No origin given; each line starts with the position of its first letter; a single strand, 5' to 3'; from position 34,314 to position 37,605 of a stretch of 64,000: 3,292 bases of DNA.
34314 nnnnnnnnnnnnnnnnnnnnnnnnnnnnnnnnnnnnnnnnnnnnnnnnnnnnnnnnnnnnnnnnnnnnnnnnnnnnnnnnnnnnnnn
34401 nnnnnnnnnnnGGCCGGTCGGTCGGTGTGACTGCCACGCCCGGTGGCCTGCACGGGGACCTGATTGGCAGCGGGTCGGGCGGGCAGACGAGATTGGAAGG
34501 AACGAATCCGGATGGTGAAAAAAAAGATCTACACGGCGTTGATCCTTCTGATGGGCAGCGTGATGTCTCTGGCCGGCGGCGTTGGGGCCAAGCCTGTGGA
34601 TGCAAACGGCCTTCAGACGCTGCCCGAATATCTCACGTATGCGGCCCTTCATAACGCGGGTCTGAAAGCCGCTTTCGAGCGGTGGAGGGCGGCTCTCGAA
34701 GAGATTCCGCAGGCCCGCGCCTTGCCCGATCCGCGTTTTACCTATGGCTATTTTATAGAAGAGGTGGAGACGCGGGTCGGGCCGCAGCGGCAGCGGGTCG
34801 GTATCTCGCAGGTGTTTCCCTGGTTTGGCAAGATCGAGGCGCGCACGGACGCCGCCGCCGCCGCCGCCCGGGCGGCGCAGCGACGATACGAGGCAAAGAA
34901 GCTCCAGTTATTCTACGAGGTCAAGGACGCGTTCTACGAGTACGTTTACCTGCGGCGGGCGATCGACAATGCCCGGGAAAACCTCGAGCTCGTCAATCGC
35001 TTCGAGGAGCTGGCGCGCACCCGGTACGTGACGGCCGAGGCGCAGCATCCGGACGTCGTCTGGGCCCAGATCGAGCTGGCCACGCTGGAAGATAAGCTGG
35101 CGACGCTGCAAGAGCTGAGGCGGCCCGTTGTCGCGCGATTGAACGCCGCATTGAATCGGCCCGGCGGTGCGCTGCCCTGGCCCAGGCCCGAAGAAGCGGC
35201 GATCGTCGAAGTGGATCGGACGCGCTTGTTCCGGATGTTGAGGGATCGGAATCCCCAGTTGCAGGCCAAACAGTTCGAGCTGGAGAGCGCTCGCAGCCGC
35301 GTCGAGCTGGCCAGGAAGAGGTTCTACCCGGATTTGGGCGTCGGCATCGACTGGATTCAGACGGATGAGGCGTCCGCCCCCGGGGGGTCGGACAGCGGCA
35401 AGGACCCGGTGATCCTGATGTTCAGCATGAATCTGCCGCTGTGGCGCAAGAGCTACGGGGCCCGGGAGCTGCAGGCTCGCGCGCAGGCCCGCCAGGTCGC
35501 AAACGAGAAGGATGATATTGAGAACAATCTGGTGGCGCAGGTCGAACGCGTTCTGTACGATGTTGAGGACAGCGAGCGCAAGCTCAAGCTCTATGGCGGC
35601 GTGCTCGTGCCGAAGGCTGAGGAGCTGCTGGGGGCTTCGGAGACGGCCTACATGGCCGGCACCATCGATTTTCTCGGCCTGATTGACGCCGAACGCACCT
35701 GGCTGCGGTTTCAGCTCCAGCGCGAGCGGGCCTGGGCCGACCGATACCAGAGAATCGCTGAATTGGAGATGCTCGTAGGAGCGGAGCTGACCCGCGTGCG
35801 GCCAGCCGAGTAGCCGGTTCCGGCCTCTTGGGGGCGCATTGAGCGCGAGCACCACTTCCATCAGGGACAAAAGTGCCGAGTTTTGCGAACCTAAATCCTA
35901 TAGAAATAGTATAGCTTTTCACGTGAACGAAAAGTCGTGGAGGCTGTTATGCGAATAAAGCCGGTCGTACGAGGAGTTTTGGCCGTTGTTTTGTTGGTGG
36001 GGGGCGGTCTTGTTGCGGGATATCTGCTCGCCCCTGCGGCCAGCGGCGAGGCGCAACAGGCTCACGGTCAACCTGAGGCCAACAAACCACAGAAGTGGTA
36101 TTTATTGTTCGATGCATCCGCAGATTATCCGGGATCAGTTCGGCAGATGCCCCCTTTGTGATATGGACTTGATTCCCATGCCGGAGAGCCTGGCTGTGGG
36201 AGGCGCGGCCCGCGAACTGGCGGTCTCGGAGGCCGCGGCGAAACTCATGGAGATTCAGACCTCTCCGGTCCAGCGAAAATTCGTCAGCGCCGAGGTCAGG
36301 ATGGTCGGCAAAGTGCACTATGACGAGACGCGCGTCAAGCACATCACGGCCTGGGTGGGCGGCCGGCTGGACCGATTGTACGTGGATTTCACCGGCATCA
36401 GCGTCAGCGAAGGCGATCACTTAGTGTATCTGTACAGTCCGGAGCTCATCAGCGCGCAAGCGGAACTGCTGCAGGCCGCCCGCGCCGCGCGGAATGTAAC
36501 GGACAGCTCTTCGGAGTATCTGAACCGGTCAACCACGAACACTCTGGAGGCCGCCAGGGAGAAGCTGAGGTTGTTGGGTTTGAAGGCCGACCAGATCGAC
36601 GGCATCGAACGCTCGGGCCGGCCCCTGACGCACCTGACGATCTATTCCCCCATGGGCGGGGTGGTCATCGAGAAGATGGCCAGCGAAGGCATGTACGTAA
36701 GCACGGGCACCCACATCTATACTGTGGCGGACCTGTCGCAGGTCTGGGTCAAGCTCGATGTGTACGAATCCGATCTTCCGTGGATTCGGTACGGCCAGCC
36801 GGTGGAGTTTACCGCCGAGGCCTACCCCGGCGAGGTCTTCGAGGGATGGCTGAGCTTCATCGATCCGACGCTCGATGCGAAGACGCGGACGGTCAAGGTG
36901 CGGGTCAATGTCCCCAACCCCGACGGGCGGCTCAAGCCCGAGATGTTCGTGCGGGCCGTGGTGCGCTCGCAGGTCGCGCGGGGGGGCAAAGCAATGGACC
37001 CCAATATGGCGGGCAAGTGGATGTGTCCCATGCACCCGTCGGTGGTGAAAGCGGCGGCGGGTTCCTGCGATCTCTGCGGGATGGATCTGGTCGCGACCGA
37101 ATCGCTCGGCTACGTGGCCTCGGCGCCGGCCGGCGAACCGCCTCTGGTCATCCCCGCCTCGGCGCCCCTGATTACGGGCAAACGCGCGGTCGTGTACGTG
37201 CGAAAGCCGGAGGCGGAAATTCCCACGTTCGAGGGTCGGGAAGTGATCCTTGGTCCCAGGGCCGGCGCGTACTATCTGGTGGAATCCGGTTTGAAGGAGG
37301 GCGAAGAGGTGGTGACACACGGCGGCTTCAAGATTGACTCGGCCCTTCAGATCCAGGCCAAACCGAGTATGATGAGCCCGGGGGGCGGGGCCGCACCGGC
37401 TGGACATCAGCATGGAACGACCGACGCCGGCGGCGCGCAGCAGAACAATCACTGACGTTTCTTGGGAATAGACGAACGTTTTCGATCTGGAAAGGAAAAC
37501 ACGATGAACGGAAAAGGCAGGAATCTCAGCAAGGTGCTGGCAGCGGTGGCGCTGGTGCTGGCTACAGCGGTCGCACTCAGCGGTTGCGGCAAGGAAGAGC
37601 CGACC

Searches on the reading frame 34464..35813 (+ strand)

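Call 7: search_protein_families(library=pfam, proteins=[window:34464-35813:+], max_evalue=0.001)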
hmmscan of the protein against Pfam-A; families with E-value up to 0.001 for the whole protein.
window:34464-35813:+ (449 aa): 1 family
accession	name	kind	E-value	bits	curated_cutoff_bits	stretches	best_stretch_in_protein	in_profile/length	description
PF02321.23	OEP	-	4.8e-46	157.4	22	2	255-439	4-187/187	Outer membrane efflux protein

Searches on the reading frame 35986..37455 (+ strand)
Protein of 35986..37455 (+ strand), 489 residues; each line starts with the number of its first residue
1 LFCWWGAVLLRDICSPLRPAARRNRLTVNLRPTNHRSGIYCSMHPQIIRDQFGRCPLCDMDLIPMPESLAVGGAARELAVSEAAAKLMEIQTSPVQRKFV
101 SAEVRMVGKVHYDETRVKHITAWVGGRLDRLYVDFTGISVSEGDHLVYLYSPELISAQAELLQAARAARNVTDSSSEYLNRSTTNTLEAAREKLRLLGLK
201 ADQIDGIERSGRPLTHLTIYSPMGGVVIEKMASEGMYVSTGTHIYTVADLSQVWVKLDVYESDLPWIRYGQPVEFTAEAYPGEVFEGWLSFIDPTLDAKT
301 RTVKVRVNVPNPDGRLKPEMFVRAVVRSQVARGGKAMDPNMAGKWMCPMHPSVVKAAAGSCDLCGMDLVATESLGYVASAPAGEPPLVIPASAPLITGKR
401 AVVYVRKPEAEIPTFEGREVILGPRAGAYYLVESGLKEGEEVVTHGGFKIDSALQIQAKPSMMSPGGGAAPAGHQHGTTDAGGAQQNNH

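Call 7: search_protein_families(library=pfam, proteins=[window:35986-37455:+], max_evalue=0.001)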
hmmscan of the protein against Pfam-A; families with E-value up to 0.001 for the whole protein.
window:35986-37455:+ (489 aa): 4 families
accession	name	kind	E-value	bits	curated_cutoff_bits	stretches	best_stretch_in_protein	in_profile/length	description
PF16576.10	HlyD_D23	-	1.4e-78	263.5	30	1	101-322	3-214/214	Barrel-sandwich domain of CusB or HlyD membrane-fusion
PF13437.12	HlyD_3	-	3.8e-19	69.8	22.2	1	218-318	1-105/106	HlyD family secretion protein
PF19335.5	HMBD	-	7e-19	67.9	23.6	2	40-64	3-27/28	Heavy metal binding domain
PF00529.27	CusB_dom_1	-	0.00099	19.8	26.5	0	415-444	60-89/89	Cation efflux system protein CusB domain 1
